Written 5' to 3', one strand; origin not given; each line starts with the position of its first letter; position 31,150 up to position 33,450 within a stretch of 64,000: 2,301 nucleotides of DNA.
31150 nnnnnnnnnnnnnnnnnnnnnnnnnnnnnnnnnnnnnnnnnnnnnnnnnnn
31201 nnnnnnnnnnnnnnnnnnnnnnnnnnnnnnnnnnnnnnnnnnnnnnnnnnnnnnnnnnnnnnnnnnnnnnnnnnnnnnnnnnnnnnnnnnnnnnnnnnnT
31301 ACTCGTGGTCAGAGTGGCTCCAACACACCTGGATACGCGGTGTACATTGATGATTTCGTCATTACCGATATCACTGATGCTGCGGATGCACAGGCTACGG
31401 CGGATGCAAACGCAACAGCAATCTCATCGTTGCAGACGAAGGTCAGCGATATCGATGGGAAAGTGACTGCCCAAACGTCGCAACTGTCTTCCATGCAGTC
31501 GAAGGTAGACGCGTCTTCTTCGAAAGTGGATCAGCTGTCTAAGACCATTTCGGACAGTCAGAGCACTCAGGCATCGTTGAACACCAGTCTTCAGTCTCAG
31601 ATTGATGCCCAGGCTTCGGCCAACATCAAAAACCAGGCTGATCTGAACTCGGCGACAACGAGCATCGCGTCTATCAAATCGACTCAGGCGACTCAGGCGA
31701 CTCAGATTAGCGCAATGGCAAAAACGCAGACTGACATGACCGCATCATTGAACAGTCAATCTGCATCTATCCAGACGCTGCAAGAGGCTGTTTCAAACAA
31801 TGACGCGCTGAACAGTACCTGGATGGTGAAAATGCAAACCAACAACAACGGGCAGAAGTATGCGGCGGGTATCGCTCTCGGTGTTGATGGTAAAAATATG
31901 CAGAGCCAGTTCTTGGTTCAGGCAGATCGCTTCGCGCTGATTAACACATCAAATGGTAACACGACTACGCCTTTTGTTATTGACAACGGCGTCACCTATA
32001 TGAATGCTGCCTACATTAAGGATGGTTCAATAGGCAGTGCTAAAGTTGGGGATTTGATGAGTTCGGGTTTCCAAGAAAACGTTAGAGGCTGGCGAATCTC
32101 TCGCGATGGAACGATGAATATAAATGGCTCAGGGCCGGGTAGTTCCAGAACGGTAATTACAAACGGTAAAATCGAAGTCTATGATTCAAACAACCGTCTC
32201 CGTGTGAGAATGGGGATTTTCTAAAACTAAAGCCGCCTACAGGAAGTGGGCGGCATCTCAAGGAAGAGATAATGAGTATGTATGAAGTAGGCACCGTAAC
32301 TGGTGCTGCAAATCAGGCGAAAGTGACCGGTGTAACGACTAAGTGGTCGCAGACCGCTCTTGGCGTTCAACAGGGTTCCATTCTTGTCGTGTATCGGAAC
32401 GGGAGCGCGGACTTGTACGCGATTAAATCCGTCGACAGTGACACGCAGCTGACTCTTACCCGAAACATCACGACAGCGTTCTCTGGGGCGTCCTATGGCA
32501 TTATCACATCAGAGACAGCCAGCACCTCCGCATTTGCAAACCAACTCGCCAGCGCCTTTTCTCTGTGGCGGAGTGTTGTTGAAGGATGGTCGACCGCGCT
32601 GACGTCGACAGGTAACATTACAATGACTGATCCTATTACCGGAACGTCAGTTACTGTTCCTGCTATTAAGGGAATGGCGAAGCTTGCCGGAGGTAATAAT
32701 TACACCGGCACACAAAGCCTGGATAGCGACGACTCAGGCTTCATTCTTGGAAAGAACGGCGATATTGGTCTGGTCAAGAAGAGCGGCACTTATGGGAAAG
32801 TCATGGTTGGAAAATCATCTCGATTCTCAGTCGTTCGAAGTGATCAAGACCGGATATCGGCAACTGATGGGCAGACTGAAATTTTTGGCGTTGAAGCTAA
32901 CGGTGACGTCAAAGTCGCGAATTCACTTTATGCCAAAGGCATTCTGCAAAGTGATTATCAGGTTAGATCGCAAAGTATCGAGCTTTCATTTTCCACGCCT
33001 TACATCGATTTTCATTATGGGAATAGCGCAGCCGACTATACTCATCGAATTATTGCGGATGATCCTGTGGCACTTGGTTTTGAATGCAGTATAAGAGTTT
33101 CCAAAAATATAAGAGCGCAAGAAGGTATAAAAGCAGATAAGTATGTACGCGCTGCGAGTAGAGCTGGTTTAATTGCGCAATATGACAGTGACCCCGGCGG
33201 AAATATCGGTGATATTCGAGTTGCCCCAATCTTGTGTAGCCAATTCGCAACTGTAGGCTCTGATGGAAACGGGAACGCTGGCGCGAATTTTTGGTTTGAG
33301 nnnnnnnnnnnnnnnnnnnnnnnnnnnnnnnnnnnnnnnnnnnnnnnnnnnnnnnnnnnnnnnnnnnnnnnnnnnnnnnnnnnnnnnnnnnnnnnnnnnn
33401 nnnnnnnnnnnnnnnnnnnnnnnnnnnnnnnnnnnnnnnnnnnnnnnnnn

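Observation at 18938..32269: Identical 38-nt hairpin+RBS cassette after the tape measure gene and after the J gene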

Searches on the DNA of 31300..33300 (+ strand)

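Call 7: search_dna_similar(query=window:31300-33300:+, collection=phages, mode=near, max_rows=40)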
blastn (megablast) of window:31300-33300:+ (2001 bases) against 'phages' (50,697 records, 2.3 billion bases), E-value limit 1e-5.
No match.

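Call 9: search_dna_similar(query=window:31300-33300:+, collection=plasmids, mode=near, max_rows=40)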
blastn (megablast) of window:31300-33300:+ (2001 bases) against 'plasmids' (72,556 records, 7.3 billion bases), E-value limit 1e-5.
Records with a match: 48; places in all: 73; records where one place covers at least 80% of the query: 33.
Best place of each record, by identity: >=99% 4; 95-99% 7; 90-95% 11; 80-90% 22; 60-80% 4.
By first word of the organism name: Klebsiella 48.
By predicted mobility (MOB-suite, as given by PLSDB): non-mobilizable 48.
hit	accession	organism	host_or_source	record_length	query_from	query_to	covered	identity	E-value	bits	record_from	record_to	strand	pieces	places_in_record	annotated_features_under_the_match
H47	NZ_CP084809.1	Klebsiella quasipneumoniae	Water (environment),Whole organism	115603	1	2001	100%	100.0%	0e+0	3696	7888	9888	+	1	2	tail fiber domain-containing protein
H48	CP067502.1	Klebsiella pneumoniae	Homo sapiens,blood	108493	1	2001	100%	99.8%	0e+0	3674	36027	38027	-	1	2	tail fiber domain-containing protein | DUF1983 domain-containing protein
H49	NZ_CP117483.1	Klebsiella pneumoniae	mixed culture,wastewater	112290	1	2001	100%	99.8%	0e+0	3674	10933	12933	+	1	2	tail fiber domain-containing protein | phage tail protein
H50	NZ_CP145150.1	Klebsiella pneumoniae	-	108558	1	2001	100%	99.8%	0e+0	3668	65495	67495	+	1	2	tail fiber domain-containing protein | phage tail protein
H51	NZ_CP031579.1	Klebsiella pneumoniae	Homo sapiens,Rectal swab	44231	1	2001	100%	98.4%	0e+0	3513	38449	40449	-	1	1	tail fiber domain-containing protein | DUF1983 domain-containing protein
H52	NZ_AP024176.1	Klebsiella pneumoniae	-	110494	2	2001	100%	97.3%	0e+0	3395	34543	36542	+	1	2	tail fiber domain-containing protein | phage tail protein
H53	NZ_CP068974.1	Klebsiella pneumoniae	Homo sapiens,urine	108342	1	2001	100%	96.3%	0e+0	3280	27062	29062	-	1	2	tail fiber domain-containing protein | phage tail protein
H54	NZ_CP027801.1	Klebsiella pneumoniae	cucumber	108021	1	2001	100%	92.7%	0e+0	2885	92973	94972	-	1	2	tail fiber domain-containing protein | DUF1983 domain-containing protein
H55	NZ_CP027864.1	Klebsiella pneumoniae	Homo sapiens,sputum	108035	1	2001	100%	92.7%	0e+0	2885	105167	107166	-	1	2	tail fiber domain-containing protein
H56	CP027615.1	Klebsiella pneumoniae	-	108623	1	2001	100%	92.6%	0e+0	2874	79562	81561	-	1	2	endosialidase chaperone | hypothetical protein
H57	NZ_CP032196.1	Klebsiella pneumoniae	-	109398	1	2001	100%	92.6%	0e+0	2874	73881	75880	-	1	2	tail fiber domain-containing protein | phage tail protein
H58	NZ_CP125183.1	Klebsiella pneumoniae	-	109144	1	2001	100%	91.4%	0e+0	2741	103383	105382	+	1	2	tail fiber domain-containing protein | phage tail protein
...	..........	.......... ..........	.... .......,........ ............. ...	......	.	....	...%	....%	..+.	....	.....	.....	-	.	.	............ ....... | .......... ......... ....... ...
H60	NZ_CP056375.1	Klebsiella pneumoniae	culture,Wastewater influent sample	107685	1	2001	100%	91.4%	0e+0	2736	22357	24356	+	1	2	tail fiber domain-containing protein | phage tail protein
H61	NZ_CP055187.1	Klebsiella pneumoniae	Shatin WWTPs_14 WWTPs effluent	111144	1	2001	100%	89.5%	0e+0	2523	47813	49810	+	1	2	tail fiber domain-containing protein | phage tail protein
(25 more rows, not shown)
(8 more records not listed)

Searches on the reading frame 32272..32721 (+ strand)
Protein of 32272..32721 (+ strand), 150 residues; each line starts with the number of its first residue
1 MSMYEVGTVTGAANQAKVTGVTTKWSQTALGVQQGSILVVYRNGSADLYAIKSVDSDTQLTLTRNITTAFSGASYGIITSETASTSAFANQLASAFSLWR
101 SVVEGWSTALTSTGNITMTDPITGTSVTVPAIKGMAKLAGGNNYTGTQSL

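Call 35: find_related_loci(query=A2, collection=viral_contigs, flank=1200)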
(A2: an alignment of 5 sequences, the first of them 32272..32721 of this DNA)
Query A2 (150 aa) in viral_contigs; peptide patterns used: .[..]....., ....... (x = any residue, [..] = any of these).
201 stretches matched a pattern; 108 encode a relative of the query (tblastn E <= 1e-3); the best 80 are kept; 80 distinct loci.
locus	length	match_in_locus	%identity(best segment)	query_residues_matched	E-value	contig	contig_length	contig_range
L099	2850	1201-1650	99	1-150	3e-95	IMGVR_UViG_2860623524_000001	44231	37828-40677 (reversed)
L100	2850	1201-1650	99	1-150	4e-95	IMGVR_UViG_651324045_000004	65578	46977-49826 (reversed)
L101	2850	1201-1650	99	1-150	6e-95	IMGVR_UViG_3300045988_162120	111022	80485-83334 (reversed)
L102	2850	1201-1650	99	1-150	3e-95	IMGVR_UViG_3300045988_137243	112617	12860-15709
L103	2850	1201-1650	97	1-150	7e-93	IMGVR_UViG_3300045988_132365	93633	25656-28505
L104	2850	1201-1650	94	1-150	4e-90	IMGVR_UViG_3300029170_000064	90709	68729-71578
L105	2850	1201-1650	91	1-150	1e-86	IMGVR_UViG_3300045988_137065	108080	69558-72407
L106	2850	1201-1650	91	1-150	7e-87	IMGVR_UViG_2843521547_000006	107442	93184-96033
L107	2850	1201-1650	85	1-150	1e-82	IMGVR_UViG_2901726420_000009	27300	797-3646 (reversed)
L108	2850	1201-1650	82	1-150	4e-82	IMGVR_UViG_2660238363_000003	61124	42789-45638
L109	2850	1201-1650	82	1-150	2e-81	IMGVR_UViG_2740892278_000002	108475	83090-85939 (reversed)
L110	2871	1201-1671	80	1-148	1e-79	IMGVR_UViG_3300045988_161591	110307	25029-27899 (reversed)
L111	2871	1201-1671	80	1-148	1e-79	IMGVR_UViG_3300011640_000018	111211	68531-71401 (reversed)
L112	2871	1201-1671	79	1-148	6e-79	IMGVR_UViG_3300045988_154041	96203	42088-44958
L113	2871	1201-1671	78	1-148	4e-78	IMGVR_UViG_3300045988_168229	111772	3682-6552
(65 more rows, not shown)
